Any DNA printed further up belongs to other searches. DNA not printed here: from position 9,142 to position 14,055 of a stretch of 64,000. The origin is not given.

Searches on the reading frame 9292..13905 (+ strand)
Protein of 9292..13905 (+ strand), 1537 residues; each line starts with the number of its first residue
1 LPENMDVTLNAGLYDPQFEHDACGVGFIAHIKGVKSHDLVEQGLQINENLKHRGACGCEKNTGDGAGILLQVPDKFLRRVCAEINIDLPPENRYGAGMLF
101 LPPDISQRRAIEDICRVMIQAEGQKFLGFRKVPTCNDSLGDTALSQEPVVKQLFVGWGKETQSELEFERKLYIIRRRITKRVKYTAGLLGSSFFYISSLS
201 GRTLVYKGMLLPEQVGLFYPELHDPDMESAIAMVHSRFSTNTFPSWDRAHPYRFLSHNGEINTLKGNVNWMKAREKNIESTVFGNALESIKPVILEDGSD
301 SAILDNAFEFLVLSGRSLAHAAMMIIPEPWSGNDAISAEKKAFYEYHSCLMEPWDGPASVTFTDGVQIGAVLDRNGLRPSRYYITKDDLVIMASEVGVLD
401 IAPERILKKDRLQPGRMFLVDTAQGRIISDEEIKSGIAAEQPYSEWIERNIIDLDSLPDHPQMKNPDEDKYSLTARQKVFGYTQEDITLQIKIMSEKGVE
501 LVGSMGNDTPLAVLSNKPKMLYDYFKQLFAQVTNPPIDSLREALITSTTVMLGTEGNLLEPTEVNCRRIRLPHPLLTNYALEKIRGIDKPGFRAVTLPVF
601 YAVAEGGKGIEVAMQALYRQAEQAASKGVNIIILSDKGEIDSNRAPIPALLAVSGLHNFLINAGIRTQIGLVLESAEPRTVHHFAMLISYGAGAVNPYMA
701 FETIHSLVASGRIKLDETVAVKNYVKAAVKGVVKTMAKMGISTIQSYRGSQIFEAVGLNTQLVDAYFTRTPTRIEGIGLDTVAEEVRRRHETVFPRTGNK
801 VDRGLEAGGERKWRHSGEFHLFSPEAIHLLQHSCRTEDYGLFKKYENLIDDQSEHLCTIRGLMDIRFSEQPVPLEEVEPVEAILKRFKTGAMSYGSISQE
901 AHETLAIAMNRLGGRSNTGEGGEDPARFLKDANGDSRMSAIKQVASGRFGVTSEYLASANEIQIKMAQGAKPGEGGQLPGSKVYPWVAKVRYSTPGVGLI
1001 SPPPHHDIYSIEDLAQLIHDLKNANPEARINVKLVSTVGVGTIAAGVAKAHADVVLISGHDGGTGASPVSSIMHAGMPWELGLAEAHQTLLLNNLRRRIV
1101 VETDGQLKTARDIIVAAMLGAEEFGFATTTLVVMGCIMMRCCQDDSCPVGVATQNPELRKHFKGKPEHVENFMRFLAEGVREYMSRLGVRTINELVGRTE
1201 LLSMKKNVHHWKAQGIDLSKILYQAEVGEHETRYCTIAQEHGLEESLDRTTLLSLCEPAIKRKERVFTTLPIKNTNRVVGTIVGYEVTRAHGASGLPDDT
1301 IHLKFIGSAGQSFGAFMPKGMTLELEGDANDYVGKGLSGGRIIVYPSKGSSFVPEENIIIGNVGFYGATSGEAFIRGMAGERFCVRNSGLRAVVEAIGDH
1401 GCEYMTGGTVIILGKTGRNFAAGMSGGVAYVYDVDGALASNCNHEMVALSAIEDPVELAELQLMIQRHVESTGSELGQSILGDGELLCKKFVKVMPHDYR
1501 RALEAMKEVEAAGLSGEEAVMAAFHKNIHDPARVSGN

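Call 16: search_protein_families(library=pfam, proteins=[window:9292-13905:+], max_evalue=0.001)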
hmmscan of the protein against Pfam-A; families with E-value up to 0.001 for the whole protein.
window:9292-13905:+ (1537 aa): 4 families
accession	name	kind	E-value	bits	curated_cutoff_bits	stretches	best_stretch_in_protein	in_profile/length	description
PF00310.26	GATase_2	-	2.5e-185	616.7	19.9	1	23-446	1-420/420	Glutamine amidotransferases class-II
PF01645.23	Glu_synthase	-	1.1e-150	502.4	20.4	1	822-1189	3-368/369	Conserved region in glutamate synthase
PF04898.20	Glu_syn_central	-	5e-112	374.3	22.8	1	476-759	2-277/277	Glutamate synthase central domain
PF01493.24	GXGXG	-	8.3e-86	286.8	32.5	1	1271-1455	2-186/190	GXGXG motif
